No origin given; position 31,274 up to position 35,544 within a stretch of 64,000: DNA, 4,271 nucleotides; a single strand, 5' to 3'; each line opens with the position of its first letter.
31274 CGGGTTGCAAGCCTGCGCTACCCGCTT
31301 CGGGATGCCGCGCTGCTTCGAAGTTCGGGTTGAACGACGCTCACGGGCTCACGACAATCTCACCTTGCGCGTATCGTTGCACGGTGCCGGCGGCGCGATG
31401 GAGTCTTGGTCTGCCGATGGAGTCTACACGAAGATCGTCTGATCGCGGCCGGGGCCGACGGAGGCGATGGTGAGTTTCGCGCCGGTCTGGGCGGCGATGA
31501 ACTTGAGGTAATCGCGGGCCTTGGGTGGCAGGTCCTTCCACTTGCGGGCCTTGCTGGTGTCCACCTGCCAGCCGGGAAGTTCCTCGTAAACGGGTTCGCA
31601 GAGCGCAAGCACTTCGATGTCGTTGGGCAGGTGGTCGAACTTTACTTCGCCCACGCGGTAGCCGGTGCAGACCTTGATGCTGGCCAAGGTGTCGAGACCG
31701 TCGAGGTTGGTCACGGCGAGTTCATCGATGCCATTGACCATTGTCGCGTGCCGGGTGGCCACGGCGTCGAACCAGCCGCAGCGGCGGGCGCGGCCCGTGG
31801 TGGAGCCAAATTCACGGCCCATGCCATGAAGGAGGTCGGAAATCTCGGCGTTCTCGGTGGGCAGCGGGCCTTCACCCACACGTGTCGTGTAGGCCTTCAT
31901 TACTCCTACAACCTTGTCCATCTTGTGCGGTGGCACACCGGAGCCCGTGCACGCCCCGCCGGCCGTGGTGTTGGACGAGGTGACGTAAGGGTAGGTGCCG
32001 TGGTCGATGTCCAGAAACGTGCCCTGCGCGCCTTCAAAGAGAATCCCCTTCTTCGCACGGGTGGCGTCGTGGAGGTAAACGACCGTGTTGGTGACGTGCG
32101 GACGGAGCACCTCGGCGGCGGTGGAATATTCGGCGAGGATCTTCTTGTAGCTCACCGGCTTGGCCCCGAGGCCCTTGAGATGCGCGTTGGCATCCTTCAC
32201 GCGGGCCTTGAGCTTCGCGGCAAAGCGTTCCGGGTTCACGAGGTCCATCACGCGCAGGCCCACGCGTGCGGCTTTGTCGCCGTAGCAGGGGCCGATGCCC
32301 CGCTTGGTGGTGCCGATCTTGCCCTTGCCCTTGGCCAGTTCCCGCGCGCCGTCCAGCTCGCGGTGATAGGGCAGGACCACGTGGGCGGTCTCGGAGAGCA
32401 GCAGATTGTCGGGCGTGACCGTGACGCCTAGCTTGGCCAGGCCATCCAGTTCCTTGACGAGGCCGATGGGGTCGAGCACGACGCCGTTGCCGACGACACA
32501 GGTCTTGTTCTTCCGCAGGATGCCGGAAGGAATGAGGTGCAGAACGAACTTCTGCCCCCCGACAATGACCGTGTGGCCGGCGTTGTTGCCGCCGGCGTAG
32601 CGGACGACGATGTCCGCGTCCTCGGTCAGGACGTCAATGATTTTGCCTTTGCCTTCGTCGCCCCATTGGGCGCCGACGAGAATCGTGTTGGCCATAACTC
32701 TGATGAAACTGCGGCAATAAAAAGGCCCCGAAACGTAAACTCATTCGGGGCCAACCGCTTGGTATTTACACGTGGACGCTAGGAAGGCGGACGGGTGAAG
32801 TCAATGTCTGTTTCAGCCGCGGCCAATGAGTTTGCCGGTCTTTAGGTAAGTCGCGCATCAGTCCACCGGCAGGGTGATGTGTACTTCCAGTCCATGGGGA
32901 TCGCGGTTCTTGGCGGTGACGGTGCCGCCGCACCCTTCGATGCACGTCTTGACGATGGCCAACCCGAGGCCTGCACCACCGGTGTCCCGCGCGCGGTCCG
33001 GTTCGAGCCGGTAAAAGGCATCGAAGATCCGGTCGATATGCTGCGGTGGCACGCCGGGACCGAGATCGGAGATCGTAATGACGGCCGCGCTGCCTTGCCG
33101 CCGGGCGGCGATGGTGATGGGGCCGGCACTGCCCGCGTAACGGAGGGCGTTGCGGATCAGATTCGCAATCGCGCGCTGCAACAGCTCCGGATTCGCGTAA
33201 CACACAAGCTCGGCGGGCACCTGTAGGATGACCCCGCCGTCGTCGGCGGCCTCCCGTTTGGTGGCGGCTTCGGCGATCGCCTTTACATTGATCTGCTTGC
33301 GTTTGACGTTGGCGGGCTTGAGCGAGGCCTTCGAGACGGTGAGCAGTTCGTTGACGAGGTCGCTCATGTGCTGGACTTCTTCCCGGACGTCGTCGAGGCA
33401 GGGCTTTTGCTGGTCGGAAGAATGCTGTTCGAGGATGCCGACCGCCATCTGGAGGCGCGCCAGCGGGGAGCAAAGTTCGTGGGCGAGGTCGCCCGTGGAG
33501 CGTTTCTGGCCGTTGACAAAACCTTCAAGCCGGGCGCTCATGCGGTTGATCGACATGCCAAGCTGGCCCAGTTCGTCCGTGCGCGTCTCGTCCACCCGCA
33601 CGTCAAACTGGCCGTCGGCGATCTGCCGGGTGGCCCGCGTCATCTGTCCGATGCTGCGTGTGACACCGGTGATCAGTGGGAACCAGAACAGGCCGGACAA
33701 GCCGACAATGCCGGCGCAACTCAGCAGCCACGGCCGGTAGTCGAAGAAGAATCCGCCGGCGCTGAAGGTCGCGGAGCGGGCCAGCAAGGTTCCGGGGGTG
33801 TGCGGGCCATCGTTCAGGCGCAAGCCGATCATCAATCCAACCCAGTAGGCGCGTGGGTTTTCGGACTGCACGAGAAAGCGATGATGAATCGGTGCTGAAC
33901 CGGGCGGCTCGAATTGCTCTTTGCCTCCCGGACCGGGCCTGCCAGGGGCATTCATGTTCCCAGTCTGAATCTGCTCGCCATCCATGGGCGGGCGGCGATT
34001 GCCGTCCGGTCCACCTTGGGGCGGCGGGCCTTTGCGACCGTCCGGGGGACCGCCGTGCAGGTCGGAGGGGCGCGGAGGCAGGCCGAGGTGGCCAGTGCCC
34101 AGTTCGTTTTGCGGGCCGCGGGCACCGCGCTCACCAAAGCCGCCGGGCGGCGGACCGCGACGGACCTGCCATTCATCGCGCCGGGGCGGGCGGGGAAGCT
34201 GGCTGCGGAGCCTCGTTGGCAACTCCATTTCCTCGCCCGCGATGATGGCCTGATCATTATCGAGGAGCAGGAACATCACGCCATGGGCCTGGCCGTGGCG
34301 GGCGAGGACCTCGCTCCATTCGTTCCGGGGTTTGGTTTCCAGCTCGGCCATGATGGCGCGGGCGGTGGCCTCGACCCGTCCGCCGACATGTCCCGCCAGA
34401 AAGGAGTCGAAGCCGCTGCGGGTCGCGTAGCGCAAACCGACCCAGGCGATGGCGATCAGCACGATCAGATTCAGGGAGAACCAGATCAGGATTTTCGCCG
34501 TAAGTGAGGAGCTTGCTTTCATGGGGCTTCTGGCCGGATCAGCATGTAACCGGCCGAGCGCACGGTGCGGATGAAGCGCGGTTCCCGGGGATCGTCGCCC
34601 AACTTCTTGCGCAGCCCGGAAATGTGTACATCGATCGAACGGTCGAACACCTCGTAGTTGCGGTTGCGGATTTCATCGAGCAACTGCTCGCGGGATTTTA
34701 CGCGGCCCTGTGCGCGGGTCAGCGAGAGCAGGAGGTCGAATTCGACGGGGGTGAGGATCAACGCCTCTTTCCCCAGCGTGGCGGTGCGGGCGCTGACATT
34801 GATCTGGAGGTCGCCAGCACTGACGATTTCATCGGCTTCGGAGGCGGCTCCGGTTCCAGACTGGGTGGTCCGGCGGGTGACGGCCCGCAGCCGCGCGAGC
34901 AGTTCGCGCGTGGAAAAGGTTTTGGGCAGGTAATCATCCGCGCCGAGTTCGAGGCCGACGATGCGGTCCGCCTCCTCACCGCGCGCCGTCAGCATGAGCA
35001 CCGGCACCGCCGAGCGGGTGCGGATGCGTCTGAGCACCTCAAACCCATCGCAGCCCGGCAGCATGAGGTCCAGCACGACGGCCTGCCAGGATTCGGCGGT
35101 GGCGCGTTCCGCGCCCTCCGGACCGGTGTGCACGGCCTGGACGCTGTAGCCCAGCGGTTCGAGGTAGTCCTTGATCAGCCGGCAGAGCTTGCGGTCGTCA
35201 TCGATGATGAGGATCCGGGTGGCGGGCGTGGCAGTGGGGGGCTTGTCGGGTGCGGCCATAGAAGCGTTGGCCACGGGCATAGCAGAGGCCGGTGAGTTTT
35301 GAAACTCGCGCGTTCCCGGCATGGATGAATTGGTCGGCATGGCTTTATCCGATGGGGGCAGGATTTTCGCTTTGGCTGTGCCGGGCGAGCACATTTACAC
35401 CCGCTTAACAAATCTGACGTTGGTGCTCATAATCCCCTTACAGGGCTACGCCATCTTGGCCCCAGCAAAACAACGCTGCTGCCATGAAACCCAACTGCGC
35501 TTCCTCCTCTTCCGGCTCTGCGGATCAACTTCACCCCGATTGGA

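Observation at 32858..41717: Two-component system divergent from a YHYH / MbnP-MbnH-fusion / YHYH cluster: possible periplasmic copper (metal) handling locus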

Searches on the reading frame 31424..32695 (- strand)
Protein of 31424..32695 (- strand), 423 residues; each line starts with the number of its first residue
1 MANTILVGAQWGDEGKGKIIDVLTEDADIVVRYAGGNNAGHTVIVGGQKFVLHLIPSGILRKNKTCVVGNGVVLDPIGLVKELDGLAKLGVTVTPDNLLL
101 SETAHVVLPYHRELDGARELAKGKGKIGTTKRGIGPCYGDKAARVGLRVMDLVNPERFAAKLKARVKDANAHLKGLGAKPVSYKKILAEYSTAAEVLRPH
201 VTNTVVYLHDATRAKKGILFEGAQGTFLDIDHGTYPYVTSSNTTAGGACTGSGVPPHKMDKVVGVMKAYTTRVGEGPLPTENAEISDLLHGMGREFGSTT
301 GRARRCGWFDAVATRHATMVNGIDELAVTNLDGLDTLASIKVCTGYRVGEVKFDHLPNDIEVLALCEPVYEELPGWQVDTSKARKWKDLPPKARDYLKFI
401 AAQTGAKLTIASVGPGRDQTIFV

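Call 39: search_protein_families(library=pfam, max_evalue=0.001, proteins=[window:31424-32695:-])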
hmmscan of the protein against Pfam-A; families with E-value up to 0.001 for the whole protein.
window:31424-32695:- (423 aa): 1 family
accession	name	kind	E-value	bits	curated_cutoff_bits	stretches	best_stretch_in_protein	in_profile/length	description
PF00709.27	Adenylsucc_synt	-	3.4e-180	599.7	27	1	5-421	1-416/416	Adenylosuccinate synthetase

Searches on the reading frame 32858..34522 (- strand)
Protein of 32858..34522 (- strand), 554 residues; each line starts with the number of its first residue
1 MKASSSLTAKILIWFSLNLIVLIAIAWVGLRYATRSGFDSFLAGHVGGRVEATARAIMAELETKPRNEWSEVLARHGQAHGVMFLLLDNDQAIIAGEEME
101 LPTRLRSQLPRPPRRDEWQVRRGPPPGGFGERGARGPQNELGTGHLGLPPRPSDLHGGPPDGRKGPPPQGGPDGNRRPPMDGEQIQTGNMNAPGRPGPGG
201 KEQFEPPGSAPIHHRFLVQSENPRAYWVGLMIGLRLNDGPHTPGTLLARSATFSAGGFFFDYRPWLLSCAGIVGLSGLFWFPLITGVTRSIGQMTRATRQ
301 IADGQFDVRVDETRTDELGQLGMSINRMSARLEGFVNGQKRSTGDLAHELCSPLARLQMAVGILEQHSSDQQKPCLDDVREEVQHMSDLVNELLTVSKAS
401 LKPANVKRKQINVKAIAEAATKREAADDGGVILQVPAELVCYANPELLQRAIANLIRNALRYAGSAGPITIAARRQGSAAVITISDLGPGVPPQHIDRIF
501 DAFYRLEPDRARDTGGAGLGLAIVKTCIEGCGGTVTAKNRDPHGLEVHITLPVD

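Call 7: search_protein_families(library=pfam, max_evalue=0.01, proteins=[window:32858-34522:-])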
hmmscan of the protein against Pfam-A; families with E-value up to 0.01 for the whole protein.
window:32858-34522:- (554 aa): 5 families
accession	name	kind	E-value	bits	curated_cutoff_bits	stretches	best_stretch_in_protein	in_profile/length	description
PF02518.31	HATPase_c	-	5.8e-26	91.5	26.4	1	444-553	2-109/111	Histidine kinase-, DNA gyrase B-, and HSP90-like ATPase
PF00672.30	HAMP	-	1.8e-15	57.4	25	1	287-333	6-52/53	HAMP domain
PF00512.31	HisKA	-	2.7e-10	40.6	26.9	1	343-399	6-63/66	His Kinase A (phospho-acceptor) domain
PF13581.12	HATPase_c_2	-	0.00012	22.5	27.4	1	453-531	37-112/127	Histidine kinase-like ATPase domain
PF13589.12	HATPase_c_3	-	0.0036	17.8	25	1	449-521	4-77/137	Histidine kinase-, DNA gyrase B-, and HSP90-like ATPase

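Call 8: search_protein_families(library=ncbifam, max_evalue=0.001, proteins=[window:32858-34522:-])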
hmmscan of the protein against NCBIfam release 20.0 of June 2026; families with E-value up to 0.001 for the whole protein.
window:32858-34522:- (554 aa): 83 families (the best 25 are shown)
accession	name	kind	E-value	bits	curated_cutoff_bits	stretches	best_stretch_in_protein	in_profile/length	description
NF007007.0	PRK09470.1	equivalog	1.2e-54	186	486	1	263-553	169-459/463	envelope stress sensor histidine kinase CpxA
NF045900.1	HisKinCpxALeg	equivalog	2.5e-51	174.8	800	1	275-553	164-451/451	two-component system sensor histidine kinase CpxA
TIGR01386.1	cztS_silS_copS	subfamily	3.1e-47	161.6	292.55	1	292-544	193-449/457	heavy metal sensor histidine kinase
NF012163.2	BaeS_SmeS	equivalog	4.2e-44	151.2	500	1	263-552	164-457/457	sensor histidine kinase efflux regulator BaeS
NF007898.0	PRK10604.1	equivalog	8.9e-44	150.3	478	1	289-553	162-423/433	two-component system sensor histidine kinase RstB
NF007837.0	PRK10549.1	equivalog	5.7e-43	147.3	603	1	275-553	176-458/466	envelope stress sensor histidine kinase BaeS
NF033092.0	HK_WalK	equivalog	2.1e-42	145.5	725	2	345-553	378-594/594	cell wall metabolism sensor histidine kinase WalK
NF008312.0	PRK11100.1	equivalog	5.9e-42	144.1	356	1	273-553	192-474/477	two-component system sensor histidine kinase CreC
NF046044.1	PnpS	equivalog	2.1e-41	142.3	400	1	347-552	178-390/390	two-component system histidine kinase PnpS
TIGR02966.1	phoR_proteo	equivalog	4.8e-39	134.3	334.2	1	346-536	121-318/333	phosphate regulon sensor histidine kinase PhoR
NF040691.1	MtrAB_MtrB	equivalog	1.2e-38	133.4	450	1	267-552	192-491/507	MtrAB system histidine kinase MtrB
NF007345.0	PRK09835.1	subfamily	1.5e-37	129.3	423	1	289-552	211-479/482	Cu(+)/Ag(+) sensor histidine kinase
NF041735.1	hist_kin_RppB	equivalog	9.5e-36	123.5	400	1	340-552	217-438/438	two-component system sensor histidine kinase RppB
NF012226.0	AdeS_HK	equivalog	6.7e-33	114.3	500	1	288-543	85-344/353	two-component sensor histidine kinase AdeS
NF007004.0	PRK09467.1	equivalog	3.4e-32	111.8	415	1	275-553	170-436/440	two-component system sensor histidine kinase EnvZ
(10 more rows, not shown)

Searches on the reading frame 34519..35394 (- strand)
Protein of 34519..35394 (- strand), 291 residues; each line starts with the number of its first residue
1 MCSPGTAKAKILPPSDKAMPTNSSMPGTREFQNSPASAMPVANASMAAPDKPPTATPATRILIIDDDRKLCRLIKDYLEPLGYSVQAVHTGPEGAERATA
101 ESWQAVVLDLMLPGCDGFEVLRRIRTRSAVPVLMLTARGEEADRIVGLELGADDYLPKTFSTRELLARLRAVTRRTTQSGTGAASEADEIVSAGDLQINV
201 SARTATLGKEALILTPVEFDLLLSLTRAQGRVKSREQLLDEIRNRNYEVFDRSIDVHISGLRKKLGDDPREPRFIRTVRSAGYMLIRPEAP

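Call 7: search_protein_families(library=pfam, max_evalue=0.01, proteins=[window:34519-35394:-])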
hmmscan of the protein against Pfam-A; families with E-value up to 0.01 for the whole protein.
window:34519-35394:- (291 aa): 2 families
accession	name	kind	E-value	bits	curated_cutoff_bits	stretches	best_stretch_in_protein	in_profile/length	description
PF00072.30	Response_reg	-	4.6e-27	94.8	30.2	1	61-169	1-110/111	Response regulator receiver domain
PF00486.34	Trans_reg_C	-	6.7e-25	87.4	26.2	1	210-285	2-77/77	Transcriptional regulatory protein, C terminal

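Call 8: search_protein_families(library=ncbifam, max_evalue=0.001, proteins=[window:34519-35394:-])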
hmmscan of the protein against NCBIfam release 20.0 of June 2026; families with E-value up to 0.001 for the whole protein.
window:34519-35394:- (291 aa): 92 families (the best 25 are shown)
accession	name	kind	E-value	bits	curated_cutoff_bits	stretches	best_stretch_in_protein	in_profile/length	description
NF007005.1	PRK09468.1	equivalog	1.2e-67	227.8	331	1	59-286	4-232/237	osmolarity response regulator transcription factor OmpR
NF040689.1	MtrAB_MtrA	equivalog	4.6e-58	196.2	300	1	61-284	1-217/219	MtrAB system response regulator MtrA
NF045944.1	ResRegRpaBCyano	equivalog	2.8e-57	193.7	330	1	62-285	1-227/229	response regulator transcription factor RpaB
TIGR02154.1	PhoB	equivalog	2.9e-56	190.3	296.2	1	59-285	3-225/226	phosphate regulon transcriptional regulator PhoB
NF007982.1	PRK10710.1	equivalog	3.9e-55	187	380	1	58-284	7-226/235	envelope stress response regulator BaeR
NF008199.0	PRK10955.1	equivalog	4.1e-55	187.2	341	1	60-286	3-229/232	envelope stress response regulator transcription factor CpxR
NF033117.2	vanR_ACDEGLN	exception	1.5e-54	185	350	1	61-284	1-224/226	VanR-ABDEGLN family response regulator transcription factor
NF008296.0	PRK11083.1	equivalog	8.9e-53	179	273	1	59-285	4-225/228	two-component system response regulator CreB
NF053854.1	RespRegPhoBBctds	equivalog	2.3e-52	177.6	270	1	61-268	1-210/225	two-component system response regulator PhoB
NF040534.1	resp_reg_YycF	equivalog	2.3e-51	174.3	340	1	60-287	2-229/231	response regulator YycF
NF041733.1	resp_reg_CseB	equivalog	2e-50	171.3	350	1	60-286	2-227/228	two-component system response regulator CseB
NF007977.0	PRK10701.1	equivalog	1.7e-47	161.9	330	1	59-286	2-234/241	two-component system response regulator RstA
TIGR01387.1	cztR_silR_copR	subfamily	1.8e-47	161.8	279.2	1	61-285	1-218/218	heavy metal response regulator transcription factor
NF010430.0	PRK13856.1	equivalog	9.2e-46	156.5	344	1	60-285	3-227/241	two-component response regulator VirG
NF000403.1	vanR-C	exception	1.6e-44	152.2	480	1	58-285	2-229/231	vancomycin resistance response regulator transcription factor VanR-C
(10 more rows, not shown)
